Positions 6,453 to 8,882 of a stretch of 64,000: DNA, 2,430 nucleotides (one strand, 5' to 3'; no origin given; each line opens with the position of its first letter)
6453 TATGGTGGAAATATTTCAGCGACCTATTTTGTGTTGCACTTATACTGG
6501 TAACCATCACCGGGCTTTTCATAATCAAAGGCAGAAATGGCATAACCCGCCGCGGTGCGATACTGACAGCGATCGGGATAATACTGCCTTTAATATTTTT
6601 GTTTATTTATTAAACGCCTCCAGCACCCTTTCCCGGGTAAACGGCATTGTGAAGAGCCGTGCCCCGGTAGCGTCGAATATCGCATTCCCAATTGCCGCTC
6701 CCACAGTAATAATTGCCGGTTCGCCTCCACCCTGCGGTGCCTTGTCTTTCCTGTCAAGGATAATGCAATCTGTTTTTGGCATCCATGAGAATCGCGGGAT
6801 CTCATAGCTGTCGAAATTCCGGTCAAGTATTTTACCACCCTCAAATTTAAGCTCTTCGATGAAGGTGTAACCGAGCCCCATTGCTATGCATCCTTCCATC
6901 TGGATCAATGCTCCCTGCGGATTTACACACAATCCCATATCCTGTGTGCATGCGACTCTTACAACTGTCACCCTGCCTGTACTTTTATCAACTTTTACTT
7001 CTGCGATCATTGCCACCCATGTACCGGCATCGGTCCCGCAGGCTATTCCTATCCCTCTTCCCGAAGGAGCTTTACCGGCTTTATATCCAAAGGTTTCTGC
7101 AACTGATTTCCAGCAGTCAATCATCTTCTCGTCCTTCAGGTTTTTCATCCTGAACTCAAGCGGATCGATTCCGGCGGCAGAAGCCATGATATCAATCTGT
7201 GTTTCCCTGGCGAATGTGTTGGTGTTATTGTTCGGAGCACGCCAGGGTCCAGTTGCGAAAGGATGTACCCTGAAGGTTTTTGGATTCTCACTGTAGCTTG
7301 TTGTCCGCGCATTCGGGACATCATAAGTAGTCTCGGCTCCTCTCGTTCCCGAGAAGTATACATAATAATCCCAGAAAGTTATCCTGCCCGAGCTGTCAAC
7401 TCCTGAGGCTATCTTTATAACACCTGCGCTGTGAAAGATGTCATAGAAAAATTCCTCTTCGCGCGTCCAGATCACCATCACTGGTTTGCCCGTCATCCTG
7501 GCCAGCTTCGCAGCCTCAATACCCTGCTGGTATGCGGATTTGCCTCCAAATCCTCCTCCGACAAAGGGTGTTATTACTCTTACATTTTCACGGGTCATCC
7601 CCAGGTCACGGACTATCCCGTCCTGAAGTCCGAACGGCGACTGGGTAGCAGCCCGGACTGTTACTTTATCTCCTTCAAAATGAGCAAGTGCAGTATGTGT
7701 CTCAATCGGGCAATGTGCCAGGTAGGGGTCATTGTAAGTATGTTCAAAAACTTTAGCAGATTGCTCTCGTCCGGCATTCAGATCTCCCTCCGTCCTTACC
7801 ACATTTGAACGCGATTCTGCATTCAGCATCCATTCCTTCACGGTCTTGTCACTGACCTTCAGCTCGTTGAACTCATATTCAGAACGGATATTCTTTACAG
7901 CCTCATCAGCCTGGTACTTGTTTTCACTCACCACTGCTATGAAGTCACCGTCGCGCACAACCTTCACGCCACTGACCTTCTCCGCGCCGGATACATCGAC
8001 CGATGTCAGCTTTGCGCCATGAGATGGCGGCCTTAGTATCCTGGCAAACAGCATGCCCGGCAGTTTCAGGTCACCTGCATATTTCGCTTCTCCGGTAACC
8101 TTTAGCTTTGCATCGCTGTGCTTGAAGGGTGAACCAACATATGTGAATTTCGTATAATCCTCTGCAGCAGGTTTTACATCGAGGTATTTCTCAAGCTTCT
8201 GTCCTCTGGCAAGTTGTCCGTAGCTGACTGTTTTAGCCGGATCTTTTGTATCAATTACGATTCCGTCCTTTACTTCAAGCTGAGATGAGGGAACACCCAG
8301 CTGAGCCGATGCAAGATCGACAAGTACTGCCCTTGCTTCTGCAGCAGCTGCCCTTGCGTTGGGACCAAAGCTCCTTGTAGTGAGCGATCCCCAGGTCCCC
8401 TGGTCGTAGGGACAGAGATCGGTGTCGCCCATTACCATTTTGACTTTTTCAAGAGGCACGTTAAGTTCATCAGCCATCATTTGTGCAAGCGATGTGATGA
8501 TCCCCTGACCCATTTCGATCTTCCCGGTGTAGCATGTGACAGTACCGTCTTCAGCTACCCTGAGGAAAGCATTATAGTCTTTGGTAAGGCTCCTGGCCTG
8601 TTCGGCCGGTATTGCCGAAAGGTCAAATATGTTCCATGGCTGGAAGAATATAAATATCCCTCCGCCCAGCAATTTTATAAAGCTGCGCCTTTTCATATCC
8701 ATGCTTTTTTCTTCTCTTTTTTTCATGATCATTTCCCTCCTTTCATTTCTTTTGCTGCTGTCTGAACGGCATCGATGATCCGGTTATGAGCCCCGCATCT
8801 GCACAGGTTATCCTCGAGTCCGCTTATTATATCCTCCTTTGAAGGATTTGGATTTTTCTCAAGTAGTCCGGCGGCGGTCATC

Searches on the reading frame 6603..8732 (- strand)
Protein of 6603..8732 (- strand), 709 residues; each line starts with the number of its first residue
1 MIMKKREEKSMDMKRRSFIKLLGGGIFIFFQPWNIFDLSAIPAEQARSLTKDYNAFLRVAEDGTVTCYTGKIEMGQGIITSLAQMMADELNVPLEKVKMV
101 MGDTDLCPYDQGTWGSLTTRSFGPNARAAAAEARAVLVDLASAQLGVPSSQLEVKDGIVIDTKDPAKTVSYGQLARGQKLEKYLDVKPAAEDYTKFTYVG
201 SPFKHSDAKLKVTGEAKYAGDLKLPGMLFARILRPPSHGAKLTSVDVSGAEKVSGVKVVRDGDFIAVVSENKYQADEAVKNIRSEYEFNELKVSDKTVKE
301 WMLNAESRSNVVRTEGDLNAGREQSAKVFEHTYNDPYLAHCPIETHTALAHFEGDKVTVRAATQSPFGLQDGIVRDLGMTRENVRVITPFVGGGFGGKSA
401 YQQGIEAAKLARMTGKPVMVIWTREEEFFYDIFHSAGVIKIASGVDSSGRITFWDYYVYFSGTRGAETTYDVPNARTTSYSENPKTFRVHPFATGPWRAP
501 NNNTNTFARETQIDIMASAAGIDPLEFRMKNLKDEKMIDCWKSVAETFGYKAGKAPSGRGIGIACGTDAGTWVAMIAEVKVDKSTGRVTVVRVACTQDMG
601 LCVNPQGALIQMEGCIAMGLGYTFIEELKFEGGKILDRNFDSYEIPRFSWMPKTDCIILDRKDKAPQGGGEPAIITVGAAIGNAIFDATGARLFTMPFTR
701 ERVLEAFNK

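Call 48: search_protein_families(library=pfam, proteins=[window:6603-8732:-], max_evalue=0.00001)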
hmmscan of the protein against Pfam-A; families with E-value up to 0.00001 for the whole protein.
window:6603-8732:- (709 aa): 3 families
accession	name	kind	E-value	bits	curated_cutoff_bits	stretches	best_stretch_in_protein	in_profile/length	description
PF20256.3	MoCoBD_2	-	1.6e-52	179.2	27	2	6-181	11-169/283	Molybdopterin cofactor-binding domain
PF02738.23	MoCoBD_1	-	1.3e-43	149.4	27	1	307-532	5-244/244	Molybdopterin cofactor-binding domain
PF01315.27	Ald_Xan_dh_C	-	4.8e-09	36.9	31.3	1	213-259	1-47/110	Aldehyde oxidase and xanthine dehydrogenase, a/b hammerhead domain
